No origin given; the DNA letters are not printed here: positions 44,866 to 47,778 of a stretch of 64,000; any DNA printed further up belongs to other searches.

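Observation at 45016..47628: Glycyl radical enzyme with a non-canonical Cys loop (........) and unknown substrate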

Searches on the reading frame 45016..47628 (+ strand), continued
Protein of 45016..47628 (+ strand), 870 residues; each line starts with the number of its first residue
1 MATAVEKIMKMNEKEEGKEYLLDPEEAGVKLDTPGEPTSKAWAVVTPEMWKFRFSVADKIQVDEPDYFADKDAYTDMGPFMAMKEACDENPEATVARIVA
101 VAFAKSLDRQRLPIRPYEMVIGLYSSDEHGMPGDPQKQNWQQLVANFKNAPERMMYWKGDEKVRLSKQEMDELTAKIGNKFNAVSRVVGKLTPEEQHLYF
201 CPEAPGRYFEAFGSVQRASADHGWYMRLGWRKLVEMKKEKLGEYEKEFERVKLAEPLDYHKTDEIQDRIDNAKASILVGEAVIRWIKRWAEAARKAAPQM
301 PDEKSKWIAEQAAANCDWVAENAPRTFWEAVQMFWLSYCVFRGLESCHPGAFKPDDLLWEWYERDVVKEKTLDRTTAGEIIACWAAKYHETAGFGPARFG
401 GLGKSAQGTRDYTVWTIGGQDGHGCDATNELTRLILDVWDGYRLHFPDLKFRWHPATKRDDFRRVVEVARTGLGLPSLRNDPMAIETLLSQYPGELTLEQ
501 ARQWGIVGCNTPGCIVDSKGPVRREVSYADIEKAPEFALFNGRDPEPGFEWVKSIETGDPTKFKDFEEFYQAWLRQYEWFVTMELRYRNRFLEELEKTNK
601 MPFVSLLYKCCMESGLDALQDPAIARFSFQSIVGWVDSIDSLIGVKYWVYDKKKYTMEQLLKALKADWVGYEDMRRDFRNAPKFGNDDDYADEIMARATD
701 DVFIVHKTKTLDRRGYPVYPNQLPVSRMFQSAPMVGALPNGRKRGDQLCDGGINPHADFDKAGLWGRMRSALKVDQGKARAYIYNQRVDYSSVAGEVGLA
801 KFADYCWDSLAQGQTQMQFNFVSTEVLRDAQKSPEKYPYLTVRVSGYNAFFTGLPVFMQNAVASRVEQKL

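Call 71: fold_search(model_id=the predicted structure, library=pdb)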
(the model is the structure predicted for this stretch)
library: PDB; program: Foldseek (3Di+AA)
matches with E <= 10: 190; with E <= 0.001: 62
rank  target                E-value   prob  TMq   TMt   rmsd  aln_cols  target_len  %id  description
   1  9o8u_A                7.8e-47  1.00  0.84  0.88   3.3       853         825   28  (1-methylalkyl)succinate synthase alpha-beta-gamma-delta complex with bound fumarate (released 2025-07-23)
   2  4pkf_A                7.3e-46  1.00  0.85  0.87   3.8       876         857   25  Benzylsuccinate synthase alpha-beta-gamma complex (released 2014-07-02)
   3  1r8w_A                2.0e-45  1.00  0.80  0.88   4.0       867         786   24  Native structure of the B12-independent glycerol dehydratase from clostridium butyricum (released 2004-06-01)
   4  5bwd_A                2.8e-45  1.00  0.85  0.87   3.8       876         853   25  Benzylsuccinate alpha-gamma bound to fumarate (released 2015-08-05)
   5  4pkc_A                3.0e-45  1.00  0.85  0.87   3.8       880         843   25  Benzylsuccinate alpha-gamma complex (released 2014-07-02)
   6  9rco_A                1.3e-44  1.00  0.79  0.86   4.0       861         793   24  1,2-propanediol dehydratase with 0.1 % glycerol additive (released 2025-06-11)
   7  9rcp_B                1.9e-44  1.00  0.80  0.87   4.0       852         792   24  1,2-propanediol dehydratase with 0.1 % 1,3-propanediol additive (released 2025-06-11)
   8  5i2g_B                4.2e-44  1.00  0.79  0.86   4.4       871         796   24  1,2-propanediol Dehydration in Roseburia inulinivorans; Structural Basis for Substrate and Enantiomer Selectivity (released 2016-06-01)
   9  9rcq_A                5.3e-44  1.00  0.79  0.84   5.2       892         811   23  1,2-propanediol dehydratase with no ligand additives (released 2025-06-11)
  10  9rcp_C                5.8e-44  1.00  0.79  0.86   4.1       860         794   24  1,2-propanediol dehydratase with 0.1 % 1,3-propanediol additive (released 2025-06-11)
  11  5fau_A                6.0e-44  1.00  0.80  0.87   3.9       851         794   24  wild-type choline TMA lyase in complex with choline (released 2016-09-28)
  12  9ht9_A                1.1e-43  1.00  0.79  0.86   3.9       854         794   24  CutC in complex with inhibitor1 (released 2026-01-14)
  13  5i2g_A                1.2e-43  1.00  0.79  0.86   4.5       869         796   25  1,2-propanediol Dehydration in Roseburia inulinivorans; Structural Basis for Substrate and Enantiomer Selectivity (released 2016-06-01)
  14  8iof_A                1.8e-43  1.00  0.78  0.86   3.8       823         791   23  Crystal structure of N-methyl-Cis-4-hydroxy-D-proline dehydratase in Clostridium sp. FS41 (released 2024-03-27)
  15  5kdp_A                2.2e-43  1.00  0.80  0.87   4.2       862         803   23  E491A mutant of choline TMA-lyase (released 2016-09-28)
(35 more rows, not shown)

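Call 77: search_solved_structures(query=L090:7084-8442:+, max_evalue=1e-20, show_alignments=2)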
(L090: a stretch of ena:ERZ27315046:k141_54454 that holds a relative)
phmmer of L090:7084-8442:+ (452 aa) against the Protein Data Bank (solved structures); distinct sequences matched with E-value up to 1e-20: 10.
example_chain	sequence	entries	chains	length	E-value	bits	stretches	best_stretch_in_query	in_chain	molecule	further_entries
7bra_A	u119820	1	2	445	1.5e-56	195.5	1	18-433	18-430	Bacillus subtilis IRG1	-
2hp3_A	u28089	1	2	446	2.9e-55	191.2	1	8-418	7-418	IDS-epimerase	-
2hp0_A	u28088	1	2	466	3.2e-55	191.1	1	7-418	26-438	IDS-epimerase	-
7e9d_A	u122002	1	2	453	4.1e-55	190.8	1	18-434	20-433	IRG1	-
12ux_A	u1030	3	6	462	1.8e-42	149.1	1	4-451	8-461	Cis-aconitate decarboxylase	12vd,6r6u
12vt_A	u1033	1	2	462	2e-42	149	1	4-451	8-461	Cis-aconitate decarboxylase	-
12vw_A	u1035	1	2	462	3.4e-42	148.2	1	4-451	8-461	Cis-aconitate decarboxylase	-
12vq_A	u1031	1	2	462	4.3e-41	144.6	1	4-451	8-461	Cis-aconitate decarboxylase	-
7br9_A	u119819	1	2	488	1.7e-39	139.3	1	4-451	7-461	Cis-aconitate decarboxylase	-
6r6t_A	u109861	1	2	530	2.2e-39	139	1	4-451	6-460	Cis-aconitate decarboxylase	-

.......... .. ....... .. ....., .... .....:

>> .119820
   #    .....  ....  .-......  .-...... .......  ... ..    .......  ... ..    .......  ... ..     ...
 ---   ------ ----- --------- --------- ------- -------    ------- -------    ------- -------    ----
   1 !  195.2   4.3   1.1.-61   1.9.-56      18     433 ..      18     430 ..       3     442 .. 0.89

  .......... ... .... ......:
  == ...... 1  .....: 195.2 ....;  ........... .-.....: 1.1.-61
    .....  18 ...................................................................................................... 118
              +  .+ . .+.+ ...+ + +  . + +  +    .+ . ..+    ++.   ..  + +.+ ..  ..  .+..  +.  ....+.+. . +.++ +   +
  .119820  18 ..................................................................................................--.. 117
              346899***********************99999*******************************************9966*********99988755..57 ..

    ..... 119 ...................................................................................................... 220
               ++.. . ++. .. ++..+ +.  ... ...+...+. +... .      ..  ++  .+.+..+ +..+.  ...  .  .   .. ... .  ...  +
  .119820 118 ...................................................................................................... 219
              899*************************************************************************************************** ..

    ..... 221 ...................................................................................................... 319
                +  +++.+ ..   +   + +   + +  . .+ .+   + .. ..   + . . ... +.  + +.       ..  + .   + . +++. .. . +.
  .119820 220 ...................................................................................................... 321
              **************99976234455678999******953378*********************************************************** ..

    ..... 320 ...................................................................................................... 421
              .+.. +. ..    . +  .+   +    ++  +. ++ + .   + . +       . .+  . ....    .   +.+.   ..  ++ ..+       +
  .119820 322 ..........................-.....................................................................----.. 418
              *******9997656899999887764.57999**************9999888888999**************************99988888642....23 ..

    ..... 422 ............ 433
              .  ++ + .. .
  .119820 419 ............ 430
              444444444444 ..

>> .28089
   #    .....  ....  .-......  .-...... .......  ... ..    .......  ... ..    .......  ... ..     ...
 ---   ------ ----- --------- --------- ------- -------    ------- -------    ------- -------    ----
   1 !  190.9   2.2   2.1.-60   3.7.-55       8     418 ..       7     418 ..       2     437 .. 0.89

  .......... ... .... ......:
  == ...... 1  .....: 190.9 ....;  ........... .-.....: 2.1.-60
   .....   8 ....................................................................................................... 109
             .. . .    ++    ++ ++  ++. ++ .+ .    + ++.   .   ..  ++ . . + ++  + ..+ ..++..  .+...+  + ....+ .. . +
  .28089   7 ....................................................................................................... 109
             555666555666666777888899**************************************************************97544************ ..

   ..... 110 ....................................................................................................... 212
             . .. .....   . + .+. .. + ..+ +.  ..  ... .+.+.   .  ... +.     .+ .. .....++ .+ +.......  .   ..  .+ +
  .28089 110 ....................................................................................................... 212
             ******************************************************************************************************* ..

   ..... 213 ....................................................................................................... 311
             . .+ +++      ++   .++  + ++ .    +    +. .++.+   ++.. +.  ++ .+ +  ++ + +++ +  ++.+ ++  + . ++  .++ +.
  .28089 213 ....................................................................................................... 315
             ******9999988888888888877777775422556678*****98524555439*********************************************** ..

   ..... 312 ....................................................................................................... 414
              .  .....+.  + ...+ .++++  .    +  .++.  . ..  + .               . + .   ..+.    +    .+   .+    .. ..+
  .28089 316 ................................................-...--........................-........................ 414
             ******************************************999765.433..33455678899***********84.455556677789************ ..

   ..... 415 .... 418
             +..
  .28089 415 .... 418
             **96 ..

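Call 83: find_encoding_contigs(protein=P0006, flank=10000, max_places=2)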
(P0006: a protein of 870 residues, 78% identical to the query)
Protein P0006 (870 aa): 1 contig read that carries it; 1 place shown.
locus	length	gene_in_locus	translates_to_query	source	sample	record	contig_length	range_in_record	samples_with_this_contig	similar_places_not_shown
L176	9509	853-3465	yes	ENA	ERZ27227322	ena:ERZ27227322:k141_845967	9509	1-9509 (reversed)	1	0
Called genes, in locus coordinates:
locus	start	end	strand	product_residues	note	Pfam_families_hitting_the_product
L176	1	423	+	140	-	?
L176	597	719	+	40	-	-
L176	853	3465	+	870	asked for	PF02901:PFL-like, PF01228:Gly_radical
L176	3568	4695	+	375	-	PF03480:DctP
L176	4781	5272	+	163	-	PF04290:DctQ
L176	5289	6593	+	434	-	PF06808:DctM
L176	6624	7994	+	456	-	PF03972:MmgE_PrpD_N, PF19305:MmgE_PrpD_C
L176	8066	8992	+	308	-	PF13353:Fer4_12 (weak), PF00037:Fer4 (weak), PF13237:Fer4_10, PF14697:Fer4_21, PF12838:Fer4_7, PF13187:Fer4_9, PF25160:LdpA_Fe-S-bd, PF04055:Radical_SAM, +3 more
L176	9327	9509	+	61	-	?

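Call 84: find_encoding_contigs(protein=P0020, flank=10000, max_places=2)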
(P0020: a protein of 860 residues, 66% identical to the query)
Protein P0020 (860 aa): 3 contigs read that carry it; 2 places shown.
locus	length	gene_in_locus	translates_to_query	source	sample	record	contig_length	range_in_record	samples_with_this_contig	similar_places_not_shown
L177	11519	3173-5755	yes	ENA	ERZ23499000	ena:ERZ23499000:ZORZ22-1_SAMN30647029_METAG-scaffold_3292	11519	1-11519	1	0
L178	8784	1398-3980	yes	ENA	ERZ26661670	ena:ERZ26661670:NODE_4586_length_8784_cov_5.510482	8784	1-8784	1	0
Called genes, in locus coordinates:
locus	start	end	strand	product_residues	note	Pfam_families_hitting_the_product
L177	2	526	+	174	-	?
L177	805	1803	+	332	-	PF00180:Iso_dh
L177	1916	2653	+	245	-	PF09339:HTH_IclR, PF01614:IclR_C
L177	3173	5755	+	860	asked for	PF02901:PFL-like, PF01228:Gly_radical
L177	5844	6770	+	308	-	PF13353:Fer4_12, PF04055:Radical_SAM, PF00037:Fer4 (weak), PF13237:Fer4_10 (weak), PF12838:Fer4_7, PF13187:Fer4_9 (weak), PF14697:Fer4_21, PF25160:LdpA_Fe-S-bd (weak), +3 more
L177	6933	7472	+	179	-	PF04290:DctQ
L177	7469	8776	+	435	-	PF06808:DctM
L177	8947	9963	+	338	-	PF03480:DctP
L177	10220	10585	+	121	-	PF01243:PNPOx_N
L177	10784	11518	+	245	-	?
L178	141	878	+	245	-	PF09339:HTH_IclR, PF01614:IclR_C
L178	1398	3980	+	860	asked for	PF02901:PFL-like, PF01228:Gly_radical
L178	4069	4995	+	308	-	PF13353:Fer4_12, PF04055:Radical_SAM, PF00037:Fer4 (weak), PF13237:Fer4_10 (weak), PF12838:Fer4_7, PF13187:Fer4_9 (weak), PF14697:Fer4_21, PF25160:LdpA_Fe-S-bd (weak), +3 more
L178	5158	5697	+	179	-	PF04290:DctQ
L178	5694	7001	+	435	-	PF06808:DctM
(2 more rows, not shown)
